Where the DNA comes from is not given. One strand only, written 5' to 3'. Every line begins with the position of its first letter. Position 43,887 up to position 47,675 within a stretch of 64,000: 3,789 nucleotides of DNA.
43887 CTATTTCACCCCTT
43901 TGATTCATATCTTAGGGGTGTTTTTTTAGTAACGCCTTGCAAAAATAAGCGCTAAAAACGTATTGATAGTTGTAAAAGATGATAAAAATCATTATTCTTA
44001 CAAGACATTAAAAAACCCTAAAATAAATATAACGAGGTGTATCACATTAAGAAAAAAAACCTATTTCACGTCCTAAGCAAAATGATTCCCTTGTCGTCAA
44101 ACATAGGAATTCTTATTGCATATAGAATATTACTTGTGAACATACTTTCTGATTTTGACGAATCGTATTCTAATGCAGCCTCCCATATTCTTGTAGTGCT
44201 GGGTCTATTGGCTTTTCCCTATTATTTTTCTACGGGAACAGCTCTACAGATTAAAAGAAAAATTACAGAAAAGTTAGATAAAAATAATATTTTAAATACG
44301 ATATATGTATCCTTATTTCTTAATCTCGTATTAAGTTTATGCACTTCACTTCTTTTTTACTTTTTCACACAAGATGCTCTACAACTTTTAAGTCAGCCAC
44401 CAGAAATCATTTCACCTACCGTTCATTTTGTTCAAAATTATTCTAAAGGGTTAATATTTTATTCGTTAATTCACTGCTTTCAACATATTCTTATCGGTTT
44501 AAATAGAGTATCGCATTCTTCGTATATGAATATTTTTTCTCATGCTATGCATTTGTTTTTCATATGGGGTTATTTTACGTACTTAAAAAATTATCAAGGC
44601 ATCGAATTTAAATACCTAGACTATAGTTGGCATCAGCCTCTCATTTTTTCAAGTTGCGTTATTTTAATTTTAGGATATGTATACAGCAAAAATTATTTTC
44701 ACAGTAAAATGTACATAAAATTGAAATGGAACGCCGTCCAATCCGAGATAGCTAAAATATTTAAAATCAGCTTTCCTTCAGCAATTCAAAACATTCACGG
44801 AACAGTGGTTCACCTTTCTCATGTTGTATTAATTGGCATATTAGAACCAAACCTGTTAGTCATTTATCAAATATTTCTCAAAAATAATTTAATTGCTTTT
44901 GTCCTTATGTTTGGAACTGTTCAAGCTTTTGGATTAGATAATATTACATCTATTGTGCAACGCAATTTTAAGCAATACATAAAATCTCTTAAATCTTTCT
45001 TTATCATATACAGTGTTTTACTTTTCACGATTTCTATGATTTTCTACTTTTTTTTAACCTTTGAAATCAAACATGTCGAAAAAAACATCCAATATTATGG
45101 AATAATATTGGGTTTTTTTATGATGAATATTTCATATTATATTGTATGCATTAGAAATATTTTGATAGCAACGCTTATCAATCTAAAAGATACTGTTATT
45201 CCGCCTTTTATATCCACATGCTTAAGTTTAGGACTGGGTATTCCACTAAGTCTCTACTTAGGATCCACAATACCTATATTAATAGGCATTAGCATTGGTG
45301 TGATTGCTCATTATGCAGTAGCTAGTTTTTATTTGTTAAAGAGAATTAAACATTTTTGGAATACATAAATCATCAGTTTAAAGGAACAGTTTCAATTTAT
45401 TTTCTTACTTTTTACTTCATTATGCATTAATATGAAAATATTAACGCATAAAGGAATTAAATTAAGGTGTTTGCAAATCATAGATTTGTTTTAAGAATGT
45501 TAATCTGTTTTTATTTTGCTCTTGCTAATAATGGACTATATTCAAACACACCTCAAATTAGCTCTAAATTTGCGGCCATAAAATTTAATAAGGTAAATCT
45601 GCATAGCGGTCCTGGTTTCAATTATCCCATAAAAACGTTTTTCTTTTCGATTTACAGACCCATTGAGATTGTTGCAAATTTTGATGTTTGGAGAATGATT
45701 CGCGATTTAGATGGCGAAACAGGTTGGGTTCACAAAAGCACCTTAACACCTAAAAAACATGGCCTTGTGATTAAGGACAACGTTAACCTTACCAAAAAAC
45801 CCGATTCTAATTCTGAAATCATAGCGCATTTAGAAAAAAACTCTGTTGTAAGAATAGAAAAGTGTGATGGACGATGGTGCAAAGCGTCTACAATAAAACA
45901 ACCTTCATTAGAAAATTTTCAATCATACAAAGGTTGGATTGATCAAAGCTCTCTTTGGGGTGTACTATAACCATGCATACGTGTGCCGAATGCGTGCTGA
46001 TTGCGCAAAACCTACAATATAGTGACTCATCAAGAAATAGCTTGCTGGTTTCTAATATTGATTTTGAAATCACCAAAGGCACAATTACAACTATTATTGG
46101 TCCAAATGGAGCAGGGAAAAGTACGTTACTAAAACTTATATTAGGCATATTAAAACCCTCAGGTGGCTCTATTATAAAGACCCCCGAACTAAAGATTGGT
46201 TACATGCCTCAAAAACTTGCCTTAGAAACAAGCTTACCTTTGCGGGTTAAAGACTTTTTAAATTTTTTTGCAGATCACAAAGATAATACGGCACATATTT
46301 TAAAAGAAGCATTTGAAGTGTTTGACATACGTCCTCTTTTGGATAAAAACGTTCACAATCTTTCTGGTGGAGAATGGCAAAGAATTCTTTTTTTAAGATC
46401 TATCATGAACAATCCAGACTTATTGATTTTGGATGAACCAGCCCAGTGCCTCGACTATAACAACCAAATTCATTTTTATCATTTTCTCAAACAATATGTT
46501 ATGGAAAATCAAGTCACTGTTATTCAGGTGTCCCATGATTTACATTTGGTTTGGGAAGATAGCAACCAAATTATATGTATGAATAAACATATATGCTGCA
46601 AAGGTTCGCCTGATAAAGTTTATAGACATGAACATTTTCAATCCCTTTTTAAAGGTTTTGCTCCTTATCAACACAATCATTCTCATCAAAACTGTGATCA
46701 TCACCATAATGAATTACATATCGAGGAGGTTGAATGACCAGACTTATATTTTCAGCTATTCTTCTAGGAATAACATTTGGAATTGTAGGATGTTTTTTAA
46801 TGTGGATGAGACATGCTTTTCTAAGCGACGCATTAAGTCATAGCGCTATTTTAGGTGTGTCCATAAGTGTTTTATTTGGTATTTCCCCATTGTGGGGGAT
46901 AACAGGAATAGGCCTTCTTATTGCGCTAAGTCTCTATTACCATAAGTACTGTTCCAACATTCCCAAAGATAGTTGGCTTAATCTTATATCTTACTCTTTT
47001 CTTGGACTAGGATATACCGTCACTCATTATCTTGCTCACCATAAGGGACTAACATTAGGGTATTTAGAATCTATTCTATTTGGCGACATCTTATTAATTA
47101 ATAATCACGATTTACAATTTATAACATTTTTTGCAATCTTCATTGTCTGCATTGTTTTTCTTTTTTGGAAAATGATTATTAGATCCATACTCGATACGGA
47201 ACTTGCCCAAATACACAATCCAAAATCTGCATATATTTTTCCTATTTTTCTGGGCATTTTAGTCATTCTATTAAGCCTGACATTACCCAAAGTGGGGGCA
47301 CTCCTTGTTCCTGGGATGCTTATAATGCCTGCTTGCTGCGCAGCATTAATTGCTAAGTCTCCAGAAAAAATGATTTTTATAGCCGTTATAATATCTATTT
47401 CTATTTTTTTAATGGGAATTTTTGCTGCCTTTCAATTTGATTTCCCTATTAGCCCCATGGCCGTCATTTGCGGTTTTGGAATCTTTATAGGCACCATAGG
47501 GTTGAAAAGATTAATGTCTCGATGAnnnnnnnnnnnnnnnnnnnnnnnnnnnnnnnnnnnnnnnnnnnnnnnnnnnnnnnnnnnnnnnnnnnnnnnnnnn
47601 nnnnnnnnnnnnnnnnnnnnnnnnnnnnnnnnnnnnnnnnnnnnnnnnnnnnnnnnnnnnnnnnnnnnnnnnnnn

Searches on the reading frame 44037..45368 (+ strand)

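Call 68: search_protein_families(library=pfam, proteins=[window:44037-45368:+], max_evalue=0.001)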
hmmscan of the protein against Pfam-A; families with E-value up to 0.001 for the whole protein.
window:44037-45368:+ (443 aa): 1 family
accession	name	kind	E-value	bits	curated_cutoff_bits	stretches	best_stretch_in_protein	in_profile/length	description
PF01554.23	MatE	-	1.5e-08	35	24.9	1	83-175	66-158/161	MatE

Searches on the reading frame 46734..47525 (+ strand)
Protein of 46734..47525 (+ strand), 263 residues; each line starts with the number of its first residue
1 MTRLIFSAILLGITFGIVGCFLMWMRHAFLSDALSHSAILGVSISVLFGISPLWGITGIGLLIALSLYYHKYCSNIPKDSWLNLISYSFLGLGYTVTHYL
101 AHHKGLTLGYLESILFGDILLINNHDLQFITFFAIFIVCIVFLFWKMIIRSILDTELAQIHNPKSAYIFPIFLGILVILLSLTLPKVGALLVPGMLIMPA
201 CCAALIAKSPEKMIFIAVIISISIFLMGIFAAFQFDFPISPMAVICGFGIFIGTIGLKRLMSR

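Call 95: search_protein_families(library=pfam, proteins=[window:46734-47525:+], max_evalue=0.0001)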
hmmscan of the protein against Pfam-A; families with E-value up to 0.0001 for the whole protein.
window:46734-47525:+ (263 aa): 1 family
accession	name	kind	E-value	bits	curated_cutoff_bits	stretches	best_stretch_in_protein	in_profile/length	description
PF00950.22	ABC-3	-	4.4e-44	151.4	20.1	1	1-254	5-254/258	ABC 3 transport family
